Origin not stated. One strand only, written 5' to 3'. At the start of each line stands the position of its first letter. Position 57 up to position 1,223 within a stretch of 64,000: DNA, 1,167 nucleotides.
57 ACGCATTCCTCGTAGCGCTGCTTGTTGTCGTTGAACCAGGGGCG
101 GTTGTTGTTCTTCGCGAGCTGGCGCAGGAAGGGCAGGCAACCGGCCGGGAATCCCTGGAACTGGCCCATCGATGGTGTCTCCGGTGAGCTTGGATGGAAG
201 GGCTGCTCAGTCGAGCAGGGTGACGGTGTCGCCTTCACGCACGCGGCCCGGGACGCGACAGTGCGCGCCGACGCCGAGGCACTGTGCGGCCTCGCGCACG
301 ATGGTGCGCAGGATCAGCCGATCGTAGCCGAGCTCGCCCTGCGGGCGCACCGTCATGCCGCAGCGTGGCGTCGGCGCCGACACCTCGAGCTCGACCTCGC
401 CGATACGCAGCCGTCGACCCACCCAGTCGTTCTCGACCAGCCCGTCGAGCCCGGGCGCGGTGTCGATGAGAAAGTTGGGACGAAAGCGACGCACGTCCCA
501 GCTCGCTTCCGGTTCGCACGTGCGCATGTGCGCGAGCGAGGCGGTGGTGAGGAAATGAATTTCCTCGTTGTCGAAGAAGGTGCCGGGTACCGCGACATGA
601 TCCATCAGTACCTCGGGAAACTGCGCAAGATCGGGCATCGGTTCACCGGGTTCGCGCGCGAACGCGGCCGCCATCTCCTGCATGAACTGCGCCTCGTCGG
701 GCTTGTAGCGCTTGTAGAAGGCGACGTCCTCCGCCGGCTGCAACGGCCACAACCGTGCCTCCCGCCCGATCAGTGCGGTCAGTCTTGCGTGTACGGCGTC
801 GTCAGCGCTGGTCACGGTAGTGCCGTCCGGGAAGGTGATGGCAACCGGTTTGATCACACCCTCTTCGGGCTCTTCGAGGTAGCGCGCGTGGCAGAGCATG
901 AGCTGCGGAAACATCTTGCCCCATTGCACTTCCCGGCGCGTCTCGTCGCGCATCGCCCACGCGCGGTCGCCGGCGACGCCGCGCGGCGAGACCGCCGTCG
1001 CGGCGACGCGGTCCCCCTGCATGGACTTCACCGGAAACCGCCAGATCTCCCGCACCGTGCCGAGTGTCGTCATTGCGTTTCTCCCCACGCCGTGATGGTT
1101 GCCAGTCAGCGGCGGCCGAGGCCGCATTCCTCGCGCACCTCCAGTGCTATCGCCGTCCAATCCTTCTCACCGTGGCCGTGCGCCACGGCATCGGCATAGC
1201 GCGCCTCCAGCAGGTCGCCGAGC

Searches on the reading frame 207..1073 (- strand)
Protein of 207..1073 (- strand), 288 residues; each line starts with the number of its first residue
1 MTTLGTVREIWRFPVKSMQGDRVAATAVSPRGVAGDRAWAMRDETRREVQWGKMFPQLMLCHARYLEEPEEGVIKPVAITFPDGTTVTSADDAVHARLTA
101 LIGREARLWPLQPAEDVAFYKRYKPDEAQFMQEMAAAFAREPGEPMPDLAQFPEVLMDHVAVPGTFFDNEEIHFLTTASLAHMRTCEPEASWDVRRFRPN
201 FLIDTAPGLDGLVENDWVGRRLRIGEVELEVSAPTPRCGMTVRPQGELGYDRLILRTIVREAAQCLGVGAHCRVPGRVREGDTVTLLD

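Call 63: find_encoding_contigs(protein=window:207-1073:-, flank=10000, max_places=1)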
Protein window:207-1073:- (288 aa): 5 contigs read that carry it; 1 place shown.
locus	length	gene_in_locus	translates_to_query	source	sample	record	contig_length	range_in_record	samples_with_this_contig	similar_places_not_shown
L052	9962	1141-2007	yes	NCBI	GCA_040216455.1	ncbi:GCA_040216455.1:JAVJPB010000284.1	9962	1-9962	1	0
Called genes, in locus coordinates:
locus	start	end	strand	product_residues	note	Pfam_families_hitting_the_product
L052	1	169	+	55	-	?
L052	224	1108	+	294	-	PF03446:NAD_binding_2, PF03807:F420_oxidored (weak), PF14833:NAD_binding_11, PF21761:RedAm-like_C (weak)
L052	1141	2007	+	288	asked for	PF03476:MOSC_N, PF03473:MOSC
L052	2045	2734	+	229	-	PF09365:DUF2461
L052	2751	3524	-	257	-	PF01975:SurE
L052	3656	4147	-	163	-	PF08670:MEKHLA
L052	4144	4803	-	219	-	PF01323:DSBA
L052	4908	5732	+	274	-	PF00561:Abhydrolase_1, PF12146:Hydrolase_4, PF12697:Abhydrolase_6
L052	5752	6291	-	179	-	PF07883:Cupin_2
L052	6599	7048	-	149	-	-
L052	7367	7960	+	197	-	-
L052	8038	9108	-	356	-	PF00296:Bac_luciferase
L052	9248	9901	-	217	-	PF02230:Abhydrolase_2, PF12146:Hydrolase_4 (faint), PF00561:Abhydrolase_1 (faint), PF01738:DLH (weak)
